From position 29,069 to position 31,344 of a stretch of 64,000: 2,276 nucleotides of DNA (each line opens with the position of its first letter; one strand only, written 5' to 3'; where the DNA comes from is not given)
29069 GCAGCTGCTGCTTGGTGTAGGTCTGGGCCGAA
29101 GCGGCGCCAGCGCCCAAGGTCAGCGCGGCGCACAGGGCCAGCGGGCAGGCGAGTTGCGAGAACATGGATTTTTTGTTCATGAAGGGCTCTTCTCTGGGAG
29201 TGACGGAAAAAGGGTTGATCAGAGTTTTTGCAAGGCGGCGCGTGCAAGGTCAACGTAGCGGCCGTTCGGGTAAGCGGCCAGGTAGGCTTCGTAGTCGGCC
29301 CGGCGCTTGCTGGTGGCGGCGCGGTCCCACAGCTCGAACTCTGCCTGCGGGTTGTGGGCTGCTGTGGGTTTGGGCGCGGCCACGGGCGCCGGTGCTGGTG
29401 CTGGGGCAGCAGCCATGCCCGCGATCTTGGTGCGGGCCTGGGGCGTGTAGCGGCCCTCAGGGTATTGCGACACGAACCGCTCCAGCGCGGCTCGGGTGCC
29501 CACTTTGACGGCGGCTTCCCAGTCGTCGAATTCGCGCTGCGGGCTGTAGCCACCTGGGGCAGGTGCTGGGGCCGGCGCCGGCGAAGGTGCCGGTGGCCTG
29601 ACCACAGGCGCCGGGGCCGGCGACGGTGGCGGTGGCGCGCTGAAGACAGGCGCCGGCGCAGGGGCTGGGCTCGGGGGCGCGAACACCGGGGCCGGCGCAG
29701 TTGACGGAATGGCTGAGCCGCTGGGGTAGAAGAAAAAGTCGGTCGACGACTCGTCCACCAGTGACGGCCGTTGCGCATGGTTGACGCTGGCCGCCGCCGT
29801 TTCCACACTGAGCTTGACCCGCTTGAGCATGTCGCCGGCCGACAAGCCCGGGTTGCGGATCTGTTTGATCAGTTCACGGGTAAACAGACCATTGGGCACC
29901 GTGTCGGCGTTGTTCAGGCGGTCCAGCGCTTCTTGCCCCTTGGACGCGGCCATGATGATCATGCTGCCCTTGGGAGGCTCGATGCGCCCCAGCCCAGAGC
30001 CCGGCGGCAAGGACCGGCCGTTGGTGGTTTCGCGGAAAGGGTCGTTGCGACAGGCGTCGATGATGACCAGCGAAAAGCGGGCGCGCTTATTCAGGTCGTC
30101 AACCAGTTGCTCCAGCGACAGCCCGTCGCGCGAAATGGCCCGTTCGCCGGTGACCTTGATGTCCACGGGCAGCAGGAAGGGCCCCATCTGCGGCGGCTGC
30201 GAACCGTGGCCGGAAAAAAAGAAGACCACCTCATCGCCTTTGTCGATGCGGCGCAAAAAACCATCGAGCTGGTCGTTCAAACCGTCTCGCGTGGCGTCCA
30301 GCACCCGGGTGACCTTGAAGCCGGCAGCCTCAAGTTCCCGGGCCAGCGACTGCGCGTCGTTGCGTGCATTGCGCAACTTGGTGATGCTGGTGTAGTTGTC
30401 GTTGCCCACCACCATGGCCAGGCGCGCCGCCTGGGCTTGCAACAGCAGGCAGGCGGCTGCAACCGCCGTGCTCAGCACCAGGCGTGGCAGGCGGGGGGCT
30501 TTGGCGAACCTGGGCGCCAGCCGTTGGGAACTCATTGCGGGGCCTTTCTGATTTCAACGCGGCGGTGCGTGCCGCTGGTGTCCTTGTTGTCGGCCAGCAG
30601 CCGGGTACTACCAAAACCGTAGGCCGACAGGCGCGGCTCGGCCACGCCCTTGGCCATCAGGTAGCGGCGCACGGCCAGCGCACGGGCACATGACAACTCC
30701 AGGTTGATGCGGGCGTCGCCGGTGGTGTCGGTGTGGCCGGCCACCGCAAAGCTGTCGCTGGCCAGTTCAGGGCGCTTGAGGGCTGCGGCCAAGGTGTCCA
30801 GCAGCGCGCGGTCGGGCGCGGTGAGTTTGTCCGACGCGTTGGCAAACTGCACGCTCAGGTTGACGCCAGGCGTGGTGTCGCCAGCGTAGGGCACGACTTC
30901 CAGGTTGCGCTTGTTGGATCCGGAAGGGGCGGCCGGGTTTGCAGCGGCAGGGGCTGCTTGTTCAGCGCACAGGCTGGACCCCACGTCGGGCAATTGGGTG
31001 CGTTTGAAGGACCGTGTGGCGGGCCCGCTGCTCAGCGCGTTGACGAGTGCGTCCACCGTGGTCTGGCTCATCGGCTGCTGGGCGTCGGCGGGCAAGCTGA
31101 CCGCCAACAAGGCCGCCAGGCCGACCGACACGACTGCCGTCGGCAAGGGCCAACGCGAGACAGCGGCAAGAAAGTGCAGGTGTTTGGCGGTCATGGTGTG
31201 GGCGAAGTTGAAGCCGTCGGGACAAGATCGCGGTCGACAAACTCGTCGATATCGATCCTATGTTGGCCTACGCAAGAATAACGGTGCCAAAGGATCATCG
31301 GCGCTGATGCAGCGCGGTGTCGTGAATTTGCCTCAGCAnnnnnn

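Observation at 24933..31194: Candidate extracytoplasmic caspase-serpin proteolytic system: two exported C14 proteases, a cognate serpin, OmpA, YbjN-like and Cys-rich partners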

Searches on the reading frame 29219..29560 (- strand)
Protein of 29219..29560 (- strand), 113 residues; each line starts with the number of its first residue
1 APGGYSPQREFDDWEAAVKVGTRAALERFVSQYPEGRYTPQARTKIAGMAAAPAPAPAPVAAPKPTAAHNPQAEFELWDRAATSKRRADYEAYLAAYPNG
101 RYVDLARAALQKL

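Call 57: search_protein_families(library=pfam, proteins=[window:29219-29560:-], max_evalue=5)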
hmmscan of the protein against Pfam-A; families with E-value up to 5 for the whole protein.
window:29219-29560:- (113 aa): 3 families
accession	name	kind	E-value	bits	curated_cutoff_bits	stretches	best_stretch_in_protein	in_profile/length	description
PF13525.12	YfiO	-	0.0041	17.3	25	1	24-47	111-134/203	Outer membrane lipoprotein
PF13371.12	TPR_9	-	0.011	16.2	35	1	87-111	49-73/73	Tetratricopeptide repeat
PF13174.12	TPR_6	-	0.13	13.5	26.3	0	23-35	20-32/33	Tetratricopeptide repeat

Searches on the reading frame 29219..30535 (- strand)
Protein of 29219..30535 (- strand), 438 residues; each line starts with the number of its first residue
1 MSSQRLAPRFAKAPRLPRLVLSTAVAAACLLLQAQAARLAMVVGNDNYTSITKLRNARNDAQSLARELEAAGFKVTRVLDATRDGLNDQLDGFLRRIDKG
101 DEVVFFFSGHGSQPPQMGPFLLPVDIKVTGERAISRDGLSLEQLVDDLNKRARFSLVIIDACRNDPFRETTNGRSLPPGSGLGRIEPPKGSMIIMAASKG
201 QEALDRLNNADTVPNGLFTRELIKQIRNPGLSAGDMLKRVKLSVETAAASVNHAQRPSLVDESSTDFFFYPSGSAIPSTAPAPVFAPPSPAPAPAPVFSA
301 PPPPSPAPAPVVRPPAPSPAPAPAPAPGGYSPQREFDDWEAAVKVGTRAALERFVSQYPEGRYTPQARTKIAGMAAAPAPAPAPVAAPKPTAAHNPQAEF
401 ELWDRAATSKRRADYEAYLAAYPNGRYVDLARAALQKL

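Call 3: search_protein_families(library=pfam, proteins=[window:29219-30535:-], max_evalue=0.01)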
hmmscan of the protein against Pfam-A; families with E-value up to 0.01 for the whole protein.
window:29219-30535:- (438 aa): 2 families
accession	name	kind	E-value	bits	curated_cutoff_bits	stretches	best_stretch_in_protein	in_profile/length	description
PF00656.27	Peptidase_C14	-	3.8e-31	109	21.4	1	38-268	2-232/233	Caspase domain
PF01364.23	Peptidase_C25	-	0.00033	20.4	23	1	39-248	161-348/374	Peptidase family C25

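Call 61: search_solved_structures(query=window:29219-30535:-, max_evalue=0.01, show_alignments=2)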
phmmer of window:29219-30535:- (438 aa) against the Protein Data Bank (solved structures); distinct sequences matched with E-value up to 0.01: 10.
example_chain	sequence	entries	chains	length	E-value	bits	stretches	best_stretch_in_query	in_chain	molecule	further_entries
3v4o_A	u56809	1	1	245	1.8e-08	37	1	38-164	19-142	Mucosa-associated lymphoid tissue lymphoma translocation protein 1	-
8v4x_A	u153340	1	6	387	4.9e-08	35.5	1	38-164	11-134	Mucosa-associated lymphoid tissue lymphoma translocation protein 1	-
3v55_A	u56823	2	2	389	4.9e-08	35.5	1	38-164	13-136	Mucosa-associated lymphoid tissue lymphoma translocation protein 1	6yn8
38go_A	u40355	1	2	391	4.9e-08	35.5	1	38-164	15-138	Mucosa-associated lymphoid tissue lymphoma translocation protein 1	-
9mkc_A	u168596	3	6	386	4.9e-08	35.5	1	38-164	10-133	Mucosa-associated lymphoid tissue lymphoma translocation protein 1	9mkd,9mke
6f7i_A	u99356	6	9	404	5.3e-08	35.4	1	38-164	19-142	Mucosa-associated lymphoid tissue lymphoma translocation protein 1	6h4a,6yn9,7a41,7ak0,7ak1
7pav_A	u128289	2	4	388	5.3e-08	35.4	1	38-164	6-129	Mucosa-associated lymphoid tissue lymphoma translocation protein 1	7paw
4i1p_A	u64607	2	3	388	5.4e-08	35.4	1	38-164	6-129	Mucosa-associated lymphoid tissue lymphoma translocation protein 1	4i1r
3uo8_B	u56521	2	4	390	5.4e-08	35.4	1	38-164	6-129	Mucosa-associated lymphoid tissue lymphoma translocation protein 1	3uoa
3v4l_A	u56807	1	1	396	9e-07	31.4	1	38-164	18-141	Mucosa-associated lymphoid tissue lymphoma translocation protein 1 homolog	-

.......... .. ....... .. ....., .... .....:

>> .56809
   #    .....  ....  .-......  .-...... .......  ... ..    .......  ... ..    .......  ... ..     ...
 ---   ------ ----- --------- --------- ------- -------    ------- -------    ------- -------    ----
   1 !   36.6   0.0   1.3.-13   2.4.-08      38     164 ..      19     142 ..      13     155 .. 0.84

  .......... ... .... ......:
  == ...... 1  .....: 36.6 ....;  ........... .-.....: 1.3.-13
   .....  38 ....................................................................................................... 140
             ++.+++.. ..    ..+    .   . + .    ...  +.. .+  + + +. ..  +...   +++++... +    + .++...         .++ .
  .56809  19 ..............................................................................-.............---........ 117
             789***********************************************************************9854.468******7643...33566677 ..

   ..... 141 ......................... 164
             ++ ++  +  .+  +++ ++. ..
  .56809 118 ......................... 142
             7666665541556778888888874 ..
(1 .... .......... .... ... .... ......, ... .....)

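Call 69: search_protein_families(library=padloc, proteins=[window:29219-30535:-], max_evalue=0.001)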
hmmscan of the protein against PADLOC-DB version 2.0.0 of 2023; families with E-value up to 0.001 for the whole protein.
window:29219-30535:- (438 aa): 1 family
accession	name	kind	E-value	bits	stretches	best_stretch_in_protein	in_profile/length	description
PDLC02987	caspase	-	3.7e-15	54.1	1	40-244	5-158/453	-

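Call 70: search_protein_families(library=ncbifam, proteins=[window:29219-30535:-], max_evalue=0.001)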
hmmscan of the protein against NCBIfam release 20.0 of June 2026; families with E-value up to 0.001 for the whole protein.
window:29219-30535:- (438 aa): 1 family
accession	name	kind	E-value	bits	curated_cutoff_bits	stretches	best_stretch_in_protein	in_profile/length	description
NF047832.1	caspase_w_EACC1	subfamily_domain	9.4e-15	54.7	140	1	40-236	3-194/211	caspase, EACC1-associated type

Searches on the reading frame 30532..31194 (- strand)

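Call 3: search_protein_families(library=pfam, proteins=[window:30532-31194:-], max_evalue=0.01)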
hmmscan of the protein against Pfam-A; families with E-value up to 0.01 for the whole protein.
window:30532-31194:- (220 aa): 1 family
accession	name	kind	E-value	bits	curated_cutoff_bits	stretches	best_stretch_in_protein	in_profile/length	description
PF00691.25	OmpA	-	2.4e-20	73.1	27.2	1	117-209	2-94/98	OmpA family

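Call 69: search_protein_families(library=padloc, proteins=[window:30532-31194:-], max_evalue=0.001)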
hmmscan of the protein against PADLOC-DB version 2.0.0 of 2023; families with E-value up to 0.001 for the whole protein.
window:30532-31194:- (220 aa): 4 families
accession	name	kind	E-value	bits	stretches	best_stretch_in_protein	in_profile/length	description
PDLC00651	ZorB3|ZorB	-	2.7e-13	47.9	1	110-219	86-204/215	MotB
PDLC00609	ZorB1|ZorB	-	1.6e-07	29.1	1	150-216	137-213/232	MotB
PDLC00612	ZorB1|ZorB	-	2.7e-06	25.1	1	147-216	185-265/293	MotB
PDLC00610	ZorB1|ZorB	-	0.00061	17.4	0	147-216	148-233/254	MotB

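Call 70: search_protein_families(library=ncbifam, proteins=[window:30532-31194:-], max_evalue=0.001)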
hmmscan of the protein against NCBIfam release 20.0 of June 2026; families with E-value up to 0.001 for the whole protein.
window:30532-31194:- (220 aa): 33 families (the best 25 are shown)
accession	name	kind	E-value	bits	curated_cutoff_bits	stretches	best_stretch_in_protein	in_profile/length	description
NF053611.1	YiaD_Gzip_OmpA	equivalog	6.5e-21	75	175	1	114-215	103-204/206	YiaD family glycine zipper/OmpA-like lipoprotein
NF053612.1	anchor_PA1041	equivalog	7.4e-18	65.3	250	1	114-216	132-234/236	PA1041 family peptidoglycan-binding anchor lipoprotein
TIGR03789.1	pdsO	hypoth_equivalog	7.4e-16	58.5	152.2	1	111-213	137-239/243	sortase-associated OmpA-like protein PdsO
NF033763.1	exchanger_TraB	exception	1.9e-13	49.3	700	1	114-216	393-496/522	outer membrane exchange protein TraB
NF053585.1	OMP_LP_YfiB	equivalog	2.1e-13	50.5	128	1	114-215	57-158/163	outer membrane lipoprotein YfiB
NF045787.1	OmpABordt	equivalog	5.2e-13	49.1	200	1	120-215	92-187/194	outer membrane protein OmpA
NF006547.1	PRK09040.1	equivalog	6.6e-12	45.3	194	1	110-219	84-202/213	hypothetical protein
NF006541.1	PRK09038.1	equivalog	9.1e-12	45.1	283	1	111-215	139-246/253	flagellar motor protein MotD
NF007804.1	PRK10510.1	equivalog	6.3e-11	42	307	1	115-219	114-218/219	OmpA family lipoprotein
TIGR03350.1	type_VI_ompA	equivalog_domain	3e-10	40.2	139.8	1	116-215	33-135/137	type VI secretion system protein TssL, long form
TIGR02802.1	Pal_lipo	equivalog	4e-10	39.7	125.35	1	115-213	2-100/104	peptidoglycan-associated lipoprotein Pal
NF053613.1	OMP_toxin_LptF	equivalog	4.8e-10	39.5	400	1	147-215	173-243/256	lipotoxin F family OmpA-related lipoprotein LptF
NF008071.1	PRK10808.1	equivalog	7.9e-09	35.3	277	1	114-211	232-329/358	porin OmpA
NF006545.0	PRK09039.1-4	equivalog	8.2e-09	35.6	372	1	115-214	226-336/342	peptidoglycan -binding protein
NF006285.1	PRK08457.1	equivalog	9.4e-09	35.4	250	1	115-215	124-228/253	flagellar motor protein MotB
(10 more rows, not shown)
